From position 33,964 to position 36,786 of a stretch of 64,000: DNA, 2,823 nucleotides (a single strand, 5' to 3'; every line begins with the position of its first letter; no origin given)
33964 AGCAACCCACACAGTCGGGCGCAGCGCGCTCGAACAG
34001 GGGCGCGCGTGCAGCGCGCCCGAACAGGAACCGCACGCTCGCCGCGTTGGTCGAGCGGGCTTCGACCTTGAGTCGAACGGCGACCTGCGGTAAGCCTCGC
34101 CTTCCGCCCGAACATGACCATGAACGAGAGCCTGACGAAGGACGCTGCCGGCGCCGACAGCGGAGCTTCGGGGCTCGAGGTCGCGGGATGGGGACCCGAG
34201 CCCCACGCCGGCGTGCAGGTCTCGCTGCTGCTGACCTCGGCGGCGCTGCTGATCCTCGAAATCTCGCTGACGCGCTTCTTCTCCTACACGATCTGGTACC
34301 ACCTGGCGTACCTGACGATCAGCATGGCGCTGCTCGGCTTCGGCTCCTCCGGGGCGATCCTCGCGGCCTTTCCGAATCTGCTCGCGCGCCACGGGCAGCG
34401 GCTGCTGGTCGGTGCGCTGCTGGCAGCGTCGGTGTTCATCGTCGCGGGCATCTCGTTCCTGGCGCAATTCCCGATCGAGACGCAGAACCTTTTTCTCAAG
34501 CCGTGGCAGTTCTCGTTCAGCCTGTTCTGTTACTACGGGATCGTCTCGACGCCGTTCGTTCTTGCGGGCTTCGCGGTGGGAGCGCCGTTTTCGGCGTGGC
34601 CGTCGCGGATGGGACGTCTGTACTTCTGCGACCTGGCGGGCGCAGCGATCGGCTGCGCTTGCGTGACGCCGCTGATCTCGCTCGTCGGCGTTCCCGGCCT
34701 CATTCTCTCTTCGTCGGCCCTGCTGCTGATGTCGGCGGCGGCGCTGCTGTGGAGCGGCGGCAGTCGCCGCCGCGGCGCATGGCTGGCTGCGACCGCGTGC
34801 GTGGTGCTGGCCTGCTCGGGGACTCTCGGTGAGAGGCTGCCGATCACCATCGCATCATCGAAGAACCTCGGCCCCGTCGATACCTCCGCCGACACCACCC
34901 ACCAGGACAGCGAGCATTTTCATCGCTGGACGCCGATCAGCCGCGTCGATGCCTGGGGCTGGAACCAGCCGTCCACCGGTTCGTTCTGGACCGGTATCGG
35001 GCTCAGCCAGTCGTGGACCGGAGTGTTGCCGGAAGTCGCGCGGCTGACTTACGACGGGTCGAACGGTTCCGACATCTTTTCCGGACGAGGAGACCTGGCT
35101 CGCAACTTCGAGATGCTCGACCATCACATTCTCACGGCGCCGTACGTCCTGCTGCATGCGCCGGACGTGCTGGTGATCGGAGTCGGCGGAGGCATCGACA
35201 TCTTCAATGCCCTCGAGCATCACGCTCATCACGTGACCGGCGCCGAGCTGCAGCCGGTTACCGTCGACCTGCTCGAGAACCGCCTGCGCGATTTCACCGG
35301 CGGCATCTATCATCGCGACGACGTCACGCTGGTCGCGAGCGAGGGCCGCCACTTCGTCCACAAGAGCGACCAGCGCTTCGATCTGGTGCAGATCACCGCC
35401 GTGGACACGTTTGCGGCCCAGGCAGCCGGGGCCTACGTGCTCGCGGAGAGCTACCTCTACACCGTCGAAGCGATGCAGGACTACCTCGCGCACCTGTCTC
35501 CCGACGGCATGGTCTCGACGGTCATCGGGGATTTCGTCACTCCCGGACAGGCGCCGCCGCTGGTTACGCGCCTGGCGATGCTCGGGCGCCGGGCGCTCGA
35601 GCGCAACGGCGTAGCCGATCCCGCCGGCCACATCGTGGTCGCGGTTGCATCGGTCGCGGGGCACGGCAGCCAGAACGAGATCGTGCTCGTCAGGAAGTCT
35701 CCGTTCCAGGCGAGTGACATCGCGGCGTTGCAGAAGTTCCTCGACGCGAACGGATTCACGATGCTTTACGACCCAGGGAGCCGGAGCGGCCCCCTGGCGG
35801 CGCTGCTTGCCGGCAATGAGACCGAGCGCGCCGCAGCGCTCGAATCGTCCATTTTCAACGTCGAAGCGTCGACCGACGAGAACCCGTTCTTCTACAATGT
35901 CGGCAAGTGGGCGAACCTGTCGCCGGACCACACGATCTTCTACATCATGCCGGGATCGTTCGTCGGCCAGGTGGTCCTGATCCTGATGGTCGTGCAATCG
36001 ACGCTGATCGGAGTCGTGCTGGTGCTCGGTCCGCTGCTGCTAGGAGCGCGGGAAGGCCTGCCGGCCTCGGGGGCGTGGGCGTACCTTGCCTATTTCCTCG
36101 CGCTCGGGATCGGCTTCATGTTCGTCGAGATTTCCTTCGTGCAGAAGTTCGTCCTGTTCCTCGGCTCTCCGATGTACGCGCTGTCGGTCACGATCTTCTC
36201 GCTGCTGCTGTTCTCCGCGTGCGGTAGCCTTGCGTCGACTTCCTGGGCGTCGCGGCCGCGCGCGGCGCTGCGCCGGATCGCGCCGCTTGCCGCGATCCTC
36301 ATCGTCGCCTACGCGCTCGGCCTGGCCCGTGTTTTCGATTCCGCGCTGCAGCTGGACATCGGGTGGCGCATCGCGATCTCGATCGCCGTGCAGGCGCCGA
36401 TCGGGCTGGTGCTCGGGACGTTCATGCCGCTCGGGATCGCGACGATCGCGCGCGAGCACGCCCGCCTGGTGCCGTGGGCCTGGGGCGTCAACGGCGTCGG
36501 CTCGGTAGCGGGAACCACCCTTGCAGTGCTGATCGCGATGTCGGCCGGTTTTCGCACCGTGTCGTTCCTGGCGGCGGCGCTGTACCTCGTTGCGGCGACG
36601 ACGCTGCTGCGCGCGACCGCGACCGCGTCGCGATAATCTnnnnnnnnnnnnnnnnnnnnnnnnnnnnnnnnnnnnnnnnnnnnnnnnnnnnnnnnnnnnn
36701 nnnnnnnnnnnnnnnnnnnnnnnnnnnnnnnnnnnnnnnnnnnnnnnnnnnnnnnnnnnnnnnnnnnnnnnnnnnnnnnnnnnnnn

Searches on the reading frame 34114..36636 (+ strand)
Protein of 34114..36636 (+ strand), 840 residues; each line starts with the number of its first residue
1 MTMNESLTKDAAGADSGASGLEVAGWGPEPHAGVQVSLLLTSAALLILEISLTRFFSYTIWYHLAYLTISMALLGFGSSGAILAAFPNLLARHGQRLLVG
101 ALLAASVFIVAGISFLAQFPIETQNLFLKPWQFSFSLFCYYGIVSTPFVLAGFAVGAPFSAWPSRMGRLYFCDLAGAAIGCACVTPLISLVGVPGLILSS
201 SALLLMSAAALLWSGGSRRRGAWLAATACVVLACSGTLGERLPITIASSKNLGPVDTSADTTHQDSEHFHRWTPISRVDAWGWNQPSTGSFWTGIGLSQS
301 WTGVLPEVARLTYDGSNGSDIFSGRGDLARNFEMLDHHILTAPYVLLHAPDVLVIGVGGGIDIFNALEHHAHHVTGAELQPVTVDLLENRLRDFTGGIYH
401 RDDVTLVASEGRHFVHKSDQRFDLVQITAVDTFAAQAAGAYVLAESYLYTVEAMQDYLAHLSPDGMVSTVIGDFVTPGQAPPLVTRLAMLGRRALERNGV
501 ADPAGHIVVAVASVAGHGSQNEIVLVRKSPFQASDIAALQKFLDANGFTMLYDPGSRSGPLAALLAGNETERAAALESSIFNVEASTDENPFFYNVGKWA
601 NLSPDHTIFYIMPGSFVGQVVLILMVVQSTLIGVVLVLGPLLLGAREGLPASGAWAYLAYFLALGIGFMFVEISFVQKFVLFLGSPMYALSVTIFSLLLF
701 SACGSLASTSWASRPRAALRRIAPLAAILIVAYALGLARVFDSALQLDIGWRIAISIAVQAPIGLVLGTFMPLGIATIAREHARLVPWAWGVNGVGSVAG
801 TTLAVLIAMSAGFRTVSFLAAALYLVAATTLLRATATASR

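Call 7: search_protein_families(library=ncbifam, proteins=[window:34114-36636:+])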
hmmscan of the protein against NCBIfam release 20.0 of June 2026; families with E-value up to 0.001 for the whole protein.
window:34114-36636:+ (840 aa): 1 family
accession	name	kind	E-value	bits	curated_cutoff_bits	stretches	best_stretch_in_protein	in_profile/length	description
NF002010.0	PRK00811.1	equivalog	3.6e-06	26.4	260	1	336-472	64-194/287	polyamine aminopropyltransferase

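Call 9: search_protein_families(library=pfam, proteins=[window:34114-36636:+])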
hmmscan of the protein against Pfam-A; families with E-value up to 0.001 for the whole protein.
window:34114-36636:+ (840 aa): 1 family
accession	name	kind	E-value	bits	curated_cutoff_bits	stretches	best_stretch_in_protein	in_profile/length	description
PF01564.23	Spermine_synth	-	0.00081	19.4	22.9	0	348-470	18-131/186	Spermine/spermidine synthase domain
